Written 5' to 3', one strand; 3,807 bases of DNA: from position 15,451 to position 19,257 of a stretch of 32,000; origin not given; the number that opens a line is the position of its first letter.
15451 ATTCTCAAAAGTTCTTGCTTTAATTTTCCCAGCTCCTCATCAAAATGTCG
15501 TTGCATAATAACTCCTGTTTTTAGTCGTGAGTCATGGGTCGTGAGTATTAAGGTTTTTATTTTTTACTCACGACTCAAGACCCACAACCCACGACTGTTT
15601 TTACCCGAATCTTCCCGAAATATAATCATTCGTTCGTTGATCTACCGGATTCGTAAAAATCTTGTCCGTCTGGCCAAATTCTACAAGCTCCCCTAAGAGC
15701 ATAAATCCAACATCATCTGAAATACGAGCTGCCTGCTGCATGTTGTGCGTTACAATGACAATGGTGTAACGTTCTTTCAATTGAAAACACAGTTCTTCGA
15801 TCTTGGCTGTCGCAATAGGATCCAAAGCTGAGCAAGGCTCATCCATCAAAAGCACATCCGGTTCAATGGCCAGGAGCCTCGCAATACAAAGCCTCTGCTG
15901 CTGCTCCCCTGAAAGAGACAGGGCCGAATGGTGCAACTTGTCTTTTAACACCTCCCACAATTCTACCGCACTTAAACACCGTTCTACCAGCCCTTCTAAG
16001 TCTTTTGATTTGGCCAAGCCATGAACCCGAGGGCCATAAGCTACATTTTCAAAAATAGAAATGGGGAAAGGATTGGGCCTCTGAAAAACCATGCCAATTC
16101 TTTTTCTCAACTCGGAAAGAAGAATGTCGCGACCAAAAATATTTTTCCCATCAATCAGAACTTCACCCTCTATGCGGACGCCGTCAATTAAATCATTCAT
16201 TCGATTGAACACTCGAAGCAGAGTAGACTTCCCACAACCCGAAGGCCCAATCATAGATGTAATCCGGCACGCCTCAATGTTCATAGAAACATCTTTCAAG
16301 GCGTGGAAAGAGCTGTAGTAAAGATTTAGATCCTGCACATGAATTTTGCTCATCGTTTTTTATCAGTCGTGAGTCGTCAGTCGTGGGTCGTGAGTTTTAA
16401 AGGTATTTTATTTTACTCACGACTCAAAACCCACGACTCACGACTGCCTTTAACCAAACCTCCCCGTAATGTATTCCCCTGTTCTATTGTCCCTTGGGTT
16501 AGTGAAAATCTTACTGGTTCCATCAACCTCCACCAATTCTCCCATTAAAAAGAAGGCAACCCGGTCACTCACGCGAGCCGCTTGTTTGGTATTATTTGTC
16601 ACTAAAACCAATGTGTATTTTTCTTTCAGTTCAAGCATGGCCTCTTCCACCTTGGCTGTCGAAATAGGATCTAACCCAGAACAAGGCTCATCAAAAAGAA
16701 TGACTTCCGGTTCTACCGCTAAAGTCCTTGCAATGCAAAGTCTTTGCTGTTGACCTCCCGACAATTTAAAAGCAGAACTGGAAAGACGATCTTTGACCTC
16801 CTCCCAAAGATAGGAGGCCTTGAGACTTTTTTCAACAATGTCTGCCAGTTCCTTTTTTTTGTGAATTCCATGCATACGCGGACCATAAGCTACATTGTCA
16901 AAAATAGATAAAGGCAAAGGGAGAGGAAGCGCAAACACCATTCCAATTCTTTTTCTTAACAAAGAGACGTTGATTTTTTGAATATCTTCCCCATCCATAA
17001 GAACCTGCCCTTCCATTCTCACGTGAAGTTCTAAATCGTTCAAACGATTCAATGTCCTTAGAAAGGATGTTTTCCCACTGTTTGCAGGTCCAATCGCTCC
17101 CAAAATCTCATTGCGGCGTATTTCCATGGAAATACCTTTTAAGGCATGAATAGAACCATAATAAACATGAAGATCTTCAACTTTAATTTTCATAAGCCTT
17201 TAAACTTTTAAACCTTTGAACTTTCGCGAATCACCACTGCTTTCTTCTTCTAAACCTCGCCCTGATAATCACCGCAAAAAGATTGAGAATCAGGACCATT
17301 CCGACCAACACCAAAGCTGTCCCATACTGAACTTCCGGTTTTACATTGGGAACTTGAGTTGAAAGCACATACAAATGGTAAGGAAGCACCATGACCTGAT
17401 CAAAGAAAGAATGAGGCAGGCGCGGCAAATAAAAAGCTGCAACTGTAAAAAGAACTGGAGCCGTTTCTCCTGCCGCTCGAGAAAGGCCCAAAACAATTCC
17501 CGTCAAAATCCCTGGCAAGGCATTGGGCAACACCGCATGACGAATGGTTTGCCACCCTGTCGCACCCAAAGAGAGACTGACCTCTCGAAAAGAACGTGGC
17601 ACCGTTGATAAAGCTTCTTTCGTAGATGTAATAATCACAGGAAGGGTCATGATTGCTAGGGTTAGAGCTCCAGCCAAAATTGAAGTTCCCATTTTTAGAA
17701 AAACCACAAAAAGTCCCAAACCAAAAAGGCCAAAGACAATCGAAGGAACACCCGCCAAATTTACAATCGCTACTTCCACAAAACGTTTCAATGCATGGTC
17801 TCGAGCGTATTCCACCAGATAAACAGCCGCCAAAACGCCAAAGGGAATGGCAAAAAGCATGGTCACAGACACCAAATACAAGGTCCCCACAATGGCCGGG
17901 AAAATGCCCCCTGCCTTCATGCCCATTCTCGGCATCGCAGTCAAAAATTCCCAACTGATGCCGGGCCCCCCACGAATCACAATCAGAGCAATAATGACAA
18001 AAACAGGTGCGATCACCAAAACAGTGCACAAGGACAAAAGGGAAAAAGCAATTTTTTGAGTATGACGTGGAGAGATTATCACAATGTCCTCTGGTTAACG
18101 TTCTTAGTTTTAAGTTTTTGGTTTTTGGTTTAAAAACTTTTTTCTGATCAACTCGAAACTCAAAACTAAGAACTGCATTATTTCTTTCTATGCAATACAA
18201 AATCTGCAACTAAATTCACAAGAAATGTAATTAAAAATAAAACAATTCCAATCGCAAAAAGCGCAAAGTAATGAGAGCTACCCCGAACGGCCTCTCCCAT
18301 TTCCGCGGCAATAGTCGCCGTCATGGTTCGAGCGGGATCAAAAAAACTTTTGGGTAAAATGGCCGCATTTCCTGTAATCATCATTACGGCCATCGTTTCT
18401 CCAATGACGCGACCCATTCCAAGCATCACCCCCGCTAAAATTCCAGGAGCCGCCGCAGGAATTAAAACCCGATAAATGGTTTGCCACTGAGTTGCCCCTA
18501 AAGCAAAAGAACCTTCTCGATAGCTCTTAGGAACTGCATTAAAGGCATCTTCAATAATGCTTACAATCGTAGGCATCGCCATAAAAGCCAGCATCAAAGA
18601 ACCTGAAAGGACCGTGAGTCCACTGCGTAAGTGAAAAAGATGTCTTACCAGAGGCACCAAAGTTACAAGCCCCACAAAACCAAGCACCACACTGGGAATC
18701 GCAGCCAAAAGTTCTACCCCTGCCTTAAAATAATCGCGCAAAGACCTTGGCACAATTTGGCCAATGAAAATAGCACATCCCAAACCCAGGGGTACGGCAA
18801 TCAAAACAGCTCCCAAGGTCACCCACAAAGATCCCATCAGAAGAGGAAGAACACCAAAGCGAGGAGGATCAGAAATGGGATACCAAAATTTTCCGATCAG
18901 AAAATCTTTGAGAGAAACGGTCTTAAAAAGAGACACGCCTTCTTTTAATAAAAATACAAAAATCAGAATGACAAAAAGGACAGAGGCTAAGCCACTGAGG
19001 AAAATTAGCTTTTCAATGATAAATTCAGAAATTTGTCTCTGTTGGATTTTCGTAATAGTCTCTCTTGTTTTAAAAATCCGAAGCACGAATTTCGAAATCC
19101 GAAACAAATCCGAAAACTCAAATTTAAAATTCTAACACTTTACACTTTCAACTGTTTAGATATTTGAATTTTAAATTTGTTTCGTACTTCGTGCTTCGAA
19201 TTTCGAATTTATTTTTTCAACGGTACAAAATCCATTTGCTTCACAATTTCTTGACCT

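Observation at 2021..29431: Pervasive 7-nt-periodic word repeats, mostly as imperfect hairpins, placed in intercistronic junctions of normally tight operons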

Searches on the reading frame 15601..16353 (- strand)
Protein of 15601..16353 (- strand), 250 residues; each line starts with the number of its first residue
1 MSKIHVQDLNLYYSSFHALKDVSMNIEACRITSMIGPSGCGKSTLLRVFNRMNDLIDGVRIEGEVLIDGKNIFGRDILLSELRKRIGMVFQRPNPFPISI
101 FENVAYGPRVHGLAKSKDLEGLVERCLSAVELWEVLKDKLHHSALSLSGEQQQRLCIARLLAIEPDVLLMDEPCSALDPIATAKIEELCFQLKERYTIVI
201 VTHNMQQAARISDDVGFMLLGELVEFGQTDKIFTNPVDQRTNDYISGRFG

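Call 11: find_encoding_contigs(protein=window:15601-16353:-, flank=10000, max_places=6)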
Protein window:15601-16353:- (250 aa): 2 contigs read that carry it; 1 place shown.
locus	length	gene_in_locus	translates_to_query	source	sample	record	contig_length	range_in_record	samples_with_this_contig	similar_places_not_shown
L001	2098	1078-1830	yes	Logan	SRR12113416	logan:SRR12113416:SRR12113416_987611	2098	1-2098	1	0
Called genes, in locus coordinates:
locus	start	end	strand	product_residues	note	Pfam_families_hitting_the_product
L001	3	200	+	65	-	?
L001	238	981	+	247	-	PF00005:ABC_tran, PF13304:AAA_21 (faint)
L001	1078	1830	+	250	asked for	PF00005:ABC_tran, PF13304:AAA_21 (faint)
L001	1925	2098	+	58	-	?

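Call 13: find_related_loci(query=window:15601-16353:-, collection=genome_contigs, flank=10000)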
Query window:15601-16353:- (250 aa) in genome_contigs; peptide patterns used: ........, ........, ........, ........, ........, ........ (x = any residue, [..] = any of these).
599 stretches matched a pattern (row limit reached: there are more); 591 encode a relative of the query (tblastn E <= 1e-3); the best 80 are kept; 80 distinct loci.
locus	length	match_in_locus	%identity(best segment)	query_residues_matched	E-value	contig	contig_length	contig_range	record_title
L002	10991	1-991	65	2-250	3e-114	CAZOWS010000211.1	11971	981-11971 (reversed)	MAG TPA_asm: uncultured Actinomycetota bacterium isolate binchicken_co203_618 genome assembly, contig: k141_351476, whol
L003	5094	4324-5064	68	4-250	4e-114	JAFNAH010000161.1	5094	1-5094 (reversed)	MAG: Acidobacteria bacterium isolate CTSoil_013 scaffold_9316, whole genome shotgun sequence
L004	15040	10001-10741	65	4-250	8e-113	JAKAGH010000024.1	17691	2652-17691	MAG: Deltaproteobacteria bacterium isolate WY2.bin14 NODE_4492_length_17691_cov_1.683386, whole genome shotgun sequence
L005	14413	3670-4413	68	1-250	5e-113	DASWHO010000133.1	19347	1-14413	MAG TPA_asm: Acidobacteriota bacterium isolate SMAG_U2844 k141_1543607, whole genome shotgun sequence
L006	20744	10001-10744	68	1-250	3e-112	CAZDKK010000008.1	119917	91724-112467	MAG TPA_asm: uncultured bacterium isolate binchicken_co66_46 genome assembly, contig: NODE_261_length_119917_cov_10.6301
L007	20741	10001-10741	67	4-250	8e-112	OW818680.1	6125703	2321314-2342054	metagenome genome assembly, chromosome: 1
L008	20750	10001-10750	65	1-250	1e-111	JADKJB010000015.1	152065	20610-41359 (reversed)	MAG: Bacteroidetes bacterium isolate Skiv_18-Q3-R9-52_MAXAC.287 tig00013977-10-1524960, whole genome shotgun sequence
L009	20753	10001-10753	65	1-250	1e-111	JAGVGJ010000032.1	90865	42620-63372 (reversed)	MAG: Candidatus Omnitrophota bacterium isolate DeMMO2_5 c_000000078169, whole genome shotgun sequence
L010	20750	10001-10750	65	1-250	1e-111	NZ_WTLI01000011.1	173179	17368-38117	Paenibacillus turpanensis strain YIM B00363 Scaffold11, whole genome shotgun sequence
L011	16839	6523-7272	65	1-250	8e-111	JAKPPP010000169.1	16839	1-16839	MAG: Bacteroidota bacterium isolate JPNA_maxbin.133 k141_1539300, whole genome shotgun sequence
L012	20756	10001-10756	64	1-250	1e-110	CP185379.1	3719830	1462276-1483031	MAG: Candidatus Pollutiaquabacter aromativorans isolate NLOS2-E-001 chromosome, complete genome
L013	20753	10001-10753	63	1-250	4e-110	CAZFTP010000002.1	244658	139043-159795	MAG TPA_asm: uncultured Candidatus Marinamargulisbacteria bacterium isolate SRP090828_co4_176 genome assembly, contig: N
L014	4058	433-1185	64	1-250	3e-111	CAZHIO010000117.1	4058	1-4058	MAG TPA_asm: uncultured Planctomycetia bacterium isolate SRP178699_co1_494 genome assembly, contig: NODE_33986_length_40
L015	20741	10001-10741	62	4-250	5e-110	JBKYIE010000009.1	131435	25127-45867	MAG: Ruthenibacterium sp. isolate C039_43 NODE_281_length_131435_cov_11.951560, whole genome shotgun sequence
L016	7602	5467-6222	63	1-250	7e-110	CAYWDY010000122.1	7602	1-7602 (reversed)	MAG TPA_asm: uncultured Flavobacteriales bacterium isolate SRP193358_co1_741 genome assembly, contig: NODE_29938_length_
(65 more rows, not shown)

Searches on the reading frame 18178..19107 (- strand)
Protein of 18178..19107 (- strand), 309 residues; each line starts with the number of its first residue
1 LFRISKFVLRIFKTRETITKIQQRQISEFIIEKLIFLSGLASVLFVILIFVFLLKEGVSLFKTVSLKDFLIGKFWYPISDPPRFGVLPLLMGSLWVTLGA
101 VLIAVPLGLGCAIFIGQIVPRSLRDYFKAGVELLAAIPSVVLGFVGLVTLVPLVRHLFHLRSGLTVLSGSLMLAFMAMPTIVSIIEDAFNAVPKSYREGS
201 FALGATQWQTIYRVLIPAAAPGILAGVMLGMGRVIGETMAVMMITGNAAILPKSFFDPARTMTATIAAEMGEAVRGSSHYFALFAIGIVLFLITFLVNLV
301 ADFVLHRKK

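Call 17: find_homologous_proteins(query=window:18178-19107:-, max_evalue=1e-30)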
Query window:18178-19107:- (309 aa): 7943 proteins with E <= 1e-30 among 8000 candidates; the best 120 are listed.
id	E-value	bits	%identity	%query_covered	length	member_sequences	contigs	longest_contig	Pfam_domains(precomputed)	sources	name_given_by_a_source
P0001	5.7e-187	638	100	99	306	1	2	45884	PF00528.28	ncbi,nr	ncbi:MAG: phosphate ABC transporter permease subunit PstC [Chlamydiae bacterium]|nr:phosphate ABC tr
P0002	1.7e-152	525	85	93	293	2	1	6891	PF00528.28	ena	-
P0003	2.8e-150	518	83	96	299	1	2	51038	PF00528.28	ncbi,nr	ncbi:MAG: phosphate ABC transporter permease subunit PstC [Chlamydiae bacterium]|nr:phosphate ABC tr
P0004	7.5e-148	510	82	94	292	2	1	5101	PF00528.28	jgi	jgi:phosphate transport system permease protein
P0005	4.4e-147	507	81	96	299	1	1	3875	PF00528.28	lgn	-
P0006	2.4e-146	505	83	92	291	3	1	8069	PF00528.28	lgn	-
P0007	2.6e-145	502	86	88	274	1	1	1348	PF00528.28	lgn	-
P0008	2.1e-144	499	84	91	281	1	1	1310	PF00528.28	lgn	-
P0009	8.9e-144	497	80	94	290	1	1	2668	PF00528.28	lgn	-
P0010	2.3e-141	489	77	94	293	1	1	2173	PF00528.28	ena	-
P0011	1.1e-139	483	78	93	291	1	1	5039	PF00528.28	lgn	-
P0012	2.4e-132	459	73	94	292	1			PF00528.28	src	-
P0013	5.3e-132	458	73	93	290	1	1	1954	PF00528.28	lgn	-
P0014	2.8e-130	452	71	93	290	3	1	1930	PF00528.28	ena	-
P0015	3.5e-130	452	72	93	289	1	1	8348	PF00528.28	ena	-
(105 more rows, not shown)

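Call 18: find_encoding_contigs(protein=P0003, flank=10000, max_places=3)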
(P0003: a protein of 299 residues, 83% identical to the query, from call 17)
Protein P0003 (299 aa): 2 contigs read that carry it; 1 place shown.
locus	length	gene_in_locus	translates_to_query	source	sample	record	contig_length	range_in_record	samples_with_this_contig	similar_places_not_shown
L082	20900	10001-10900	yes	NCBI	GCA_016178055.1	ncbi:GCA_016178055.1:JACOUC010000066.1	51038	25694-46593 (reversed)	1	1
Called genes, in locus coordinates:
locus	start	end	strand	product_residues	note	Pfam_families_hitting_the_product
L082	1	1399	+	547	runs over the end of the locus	PF02776:TPP_enzyme_N, PF00205:TPP_enzyme_M, PF02775:TPP_enzyme_C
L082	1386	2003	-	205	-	PF08003:Methyltransf_9 (weak), PF13489:Methyltransf_23, PF13847:Methyltransf_31, PF08241:Methyltransf_11, PF13649:Methyltransf_25 (weak), PF08242:Methyltransf_12 (weak)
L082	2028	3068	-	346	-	PF01571:GCV_T, PF08669:GCV_T_C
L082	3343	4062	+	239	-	-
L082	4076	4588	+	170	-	-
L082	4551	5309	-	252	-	PF01928:CYTH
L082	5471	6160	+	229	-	PF00072:Response_reg, PF23198:PDE8A_N (weak), PF00486:Trans_reg_C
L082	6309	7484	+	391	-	PF14501:HATPase_c_5 (faint), PF00512:HisKA, PF02518:HATPase_c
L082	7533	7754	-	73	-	-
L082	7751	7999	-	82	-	PF14076:DUF4258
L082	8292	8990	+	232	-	PF10677:DUF2490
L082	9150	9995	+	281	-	PF12849:PBP_like_2, PF13531:SBP_bac_11, PF01547:SBP_bac_1 (faint), PF12727:PBP_like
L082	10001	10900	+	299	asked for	PF00528:BPD_transp_1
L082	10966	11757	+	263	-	PF00528:BPD_transp_1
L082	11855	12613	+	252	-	PF00005:ABC_tran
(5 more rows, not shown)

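Call 19: find_encoding_contigs(protein=P0001, flank=10000, max_places=3)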
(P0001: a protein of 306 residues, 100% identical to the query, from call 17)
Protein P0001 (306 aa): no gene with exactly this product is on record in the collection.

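Call 20: find_encoding_contigs(protein=P0002, flank=10000, max_places=3)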
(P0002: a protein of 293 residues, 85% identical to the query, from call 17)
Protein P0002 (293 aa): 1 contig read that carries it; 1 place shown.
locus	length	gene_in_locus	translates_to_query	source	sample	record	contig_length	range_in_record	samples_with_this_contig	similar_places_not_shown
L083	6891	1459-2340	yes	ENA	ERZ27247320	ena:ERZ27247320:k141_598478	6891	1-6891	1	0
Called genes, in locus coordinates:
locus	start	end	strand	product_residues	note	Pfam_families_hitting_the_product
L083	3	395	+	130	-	?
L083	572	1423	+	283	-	PF12849:PBP_like_2, PF13531:SBP_bac_11, PF12727:PBP_like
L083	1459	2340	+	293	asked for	PF00528:BPD_transp_1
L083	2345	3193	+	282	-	PF00528:BPD_transp_1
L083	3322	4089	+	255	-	PF00005:ABC_tran, PF13304:AAA_21 (faint)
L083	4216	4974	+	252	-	PF02463:SMC_N (faint), PF00005:ABC_tran, PF13304:AAA_21 (faint)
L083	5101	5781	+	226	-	PF01895:PhoU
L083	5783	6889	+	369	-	?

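Call 32: find_encoding_contigs(protein=P0006, flank=10000, max_places=2)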
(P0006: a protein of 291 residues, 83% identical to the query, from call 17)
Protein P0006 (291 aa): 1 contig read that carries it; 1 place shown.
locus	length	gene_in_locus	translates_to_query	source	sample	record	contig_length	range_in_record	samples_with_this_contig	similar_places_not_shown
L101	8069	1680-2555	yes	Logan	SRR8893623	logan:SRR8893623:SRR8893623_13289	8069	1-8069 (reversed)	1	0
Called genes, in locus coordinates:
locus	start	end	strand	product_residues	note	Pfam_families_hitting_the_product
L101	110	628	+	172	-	PF00300:His_Phos_1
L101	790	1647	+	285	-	PF12849:PBP_like_2, PF13531:SBP_bac_11, PF12727:PBP_like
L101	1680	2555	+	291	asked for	PF00528:BPD_transp_1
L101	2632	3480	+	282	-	PF00528:BPD_transp_1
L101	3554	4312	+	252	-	PF00005:ABC_tran, PF13304:AAA_21 (faint)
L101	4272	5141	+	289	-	PF00005:ABC_tran, PF13304:AAA_21 (faint)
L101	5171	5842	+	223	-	PF01895:PhoU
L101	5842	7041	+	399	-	PF12705:PDDEXK_1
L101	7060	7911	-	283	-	PF02129:Peptidase_S15 (faint), PF12146:Hydrolase_4 (weak), PF00561:Abhydrolase_1, PF12697:Abhydrolase_6, PF00326:Peptidase_S9 (weak), PF01738:DLH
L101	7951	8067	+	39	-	?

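Call 33: find_encoding_contigs(protein=P0004, flank=10000, max_places=2)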
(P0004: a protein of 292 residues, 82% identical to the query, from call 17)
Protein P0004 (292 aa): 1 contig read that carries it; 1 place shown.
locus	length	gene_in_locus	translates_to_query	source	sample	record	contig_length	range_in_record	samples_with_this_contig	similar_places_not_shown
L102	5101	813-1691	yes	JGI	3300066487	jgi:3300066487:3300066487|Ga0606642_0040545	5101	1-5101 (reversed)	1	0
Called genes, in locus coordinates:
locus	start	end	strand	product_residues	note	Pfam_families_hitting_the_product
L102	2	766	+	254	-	?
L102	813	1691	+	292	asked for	PF00528:BPD_transp_1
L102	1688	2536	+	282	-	PF00528:BPD_transp_1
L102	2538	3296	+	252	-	PF00005:ABC_tran, PF13304:AAA_21 (faint)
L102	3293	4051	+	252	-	PF00005:ABC_tran, PF13304:AAA_21 (faint)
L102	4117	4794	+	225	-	PF01895:PhoU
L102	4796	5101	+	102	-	?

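Call 34: find_encoding_contigs(protein=P0011, flank=10000, max_places=2)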
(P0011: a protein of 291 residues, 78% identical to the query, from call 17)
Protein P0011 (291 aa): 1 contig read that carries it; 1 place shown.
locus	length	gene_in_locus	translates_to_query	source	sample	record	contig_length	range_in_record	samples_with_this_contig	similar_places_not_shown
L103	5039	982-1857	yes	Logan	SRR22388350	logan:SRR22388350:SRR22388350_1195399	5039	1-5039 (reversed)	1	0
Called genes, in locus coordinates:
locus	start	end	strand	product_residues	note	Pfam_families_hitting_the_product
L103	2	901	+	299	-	?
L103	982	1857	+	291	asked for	PF00528:BPD_transp_1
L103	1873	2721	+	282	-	PF00528:BPD_transp_1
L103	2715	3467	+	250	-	PF00005:ABC_tran, PF13304:AAA_21 (faint)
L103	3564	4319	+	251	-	PF00005:ABC_tran, PF13304:AAA_21 (faint)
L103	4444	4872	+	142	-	PF05635:23S_rRNA_IVP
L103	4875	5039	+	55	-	?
